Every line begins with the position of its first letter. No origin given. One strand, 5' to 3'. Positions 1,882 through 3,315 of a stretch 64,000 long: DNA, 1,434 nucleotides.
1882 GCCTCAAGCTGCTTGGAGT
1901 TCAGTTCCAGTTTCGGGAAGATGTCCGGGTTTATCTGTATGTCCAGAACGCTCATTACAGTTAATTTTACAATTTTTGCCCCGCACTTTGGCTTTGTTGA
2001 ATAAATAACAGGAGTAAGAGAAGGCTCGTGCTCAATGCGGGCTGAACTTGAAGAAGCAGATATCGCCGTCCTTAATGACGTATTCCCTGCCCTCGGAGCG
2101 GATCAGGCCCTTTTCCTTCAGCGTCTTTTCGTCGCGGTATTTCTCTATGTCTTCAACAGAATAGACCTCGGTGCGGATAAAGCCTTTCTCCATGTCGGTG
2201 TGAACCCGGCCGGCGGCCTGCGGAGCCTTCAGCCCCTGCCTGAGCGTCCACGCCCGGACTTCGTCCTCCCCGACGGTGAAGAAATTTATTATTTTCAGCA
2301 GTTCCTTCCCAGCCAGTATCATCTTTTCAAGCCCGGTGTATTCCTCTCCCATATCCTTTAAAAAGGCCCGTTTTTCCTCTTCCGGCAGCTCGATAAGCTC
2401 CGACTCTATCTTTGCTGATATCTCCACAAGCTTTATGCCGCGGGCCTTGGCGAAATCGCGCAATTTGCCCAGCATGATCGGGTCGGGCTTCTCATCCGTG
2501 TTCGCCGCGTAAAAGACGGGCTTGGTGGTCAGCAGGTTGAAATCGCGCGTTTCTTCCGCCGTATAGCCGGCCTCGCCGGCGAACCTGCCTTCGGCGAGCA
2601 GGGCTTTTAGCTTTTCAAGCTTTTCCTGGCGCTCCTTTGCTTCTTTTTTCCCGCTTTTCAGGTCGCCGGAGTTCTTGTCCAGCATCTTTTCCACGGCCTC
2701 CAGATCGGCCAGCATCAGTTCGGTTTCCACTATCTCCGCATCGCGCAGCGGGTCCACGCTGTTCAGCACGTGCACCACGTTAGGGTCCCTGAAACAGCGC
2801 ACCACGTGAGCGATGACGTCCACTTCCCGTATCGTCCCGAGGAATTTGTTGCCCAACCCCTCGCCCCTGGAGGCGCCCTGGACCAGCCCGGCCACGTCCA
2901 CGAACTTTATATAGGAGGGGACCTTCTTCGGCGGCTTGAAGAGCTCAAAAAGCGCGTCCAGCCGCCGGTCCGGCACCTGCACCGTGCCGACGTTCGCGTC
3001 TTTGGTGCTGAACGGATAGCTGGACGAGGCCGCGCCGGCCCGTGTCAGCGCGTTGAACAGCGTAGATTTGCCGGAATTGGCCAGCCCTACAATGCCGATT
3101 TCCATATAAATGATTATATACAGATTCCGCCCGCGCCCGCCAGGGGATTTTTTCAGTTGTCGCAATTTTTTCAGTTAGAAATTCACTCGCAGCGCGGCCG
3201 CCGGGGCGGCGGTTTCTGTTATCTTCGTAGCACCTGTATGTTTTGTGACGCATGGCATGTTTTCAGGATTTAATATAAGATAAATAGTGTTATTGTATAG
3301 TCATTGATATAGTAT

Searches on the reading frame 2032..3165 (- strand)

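Call 102: search_protein_families(library=pfam, proteins=[window:2032-3165:-])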
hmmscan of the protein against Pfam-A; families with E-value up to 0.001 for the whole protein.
window:2032-3165:- (377 aa): 3 families
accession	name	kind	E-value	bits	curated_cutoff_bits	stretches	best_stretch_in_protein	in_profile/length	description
PF06071.19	YchF-GTPase_C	-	5.2e-35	119.9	27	1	293-374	2-83/84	Protein of unknown function (DUF933)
PF01926.29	MMR_HSR1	-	3.8e-20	72.5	21.9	1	22-125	1-85/113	50S ribosome-binding GTPase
PF02421.24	FeoB_N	-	3.1e-05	24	27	1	22-67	2-47/156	Ferrous iron transport protein B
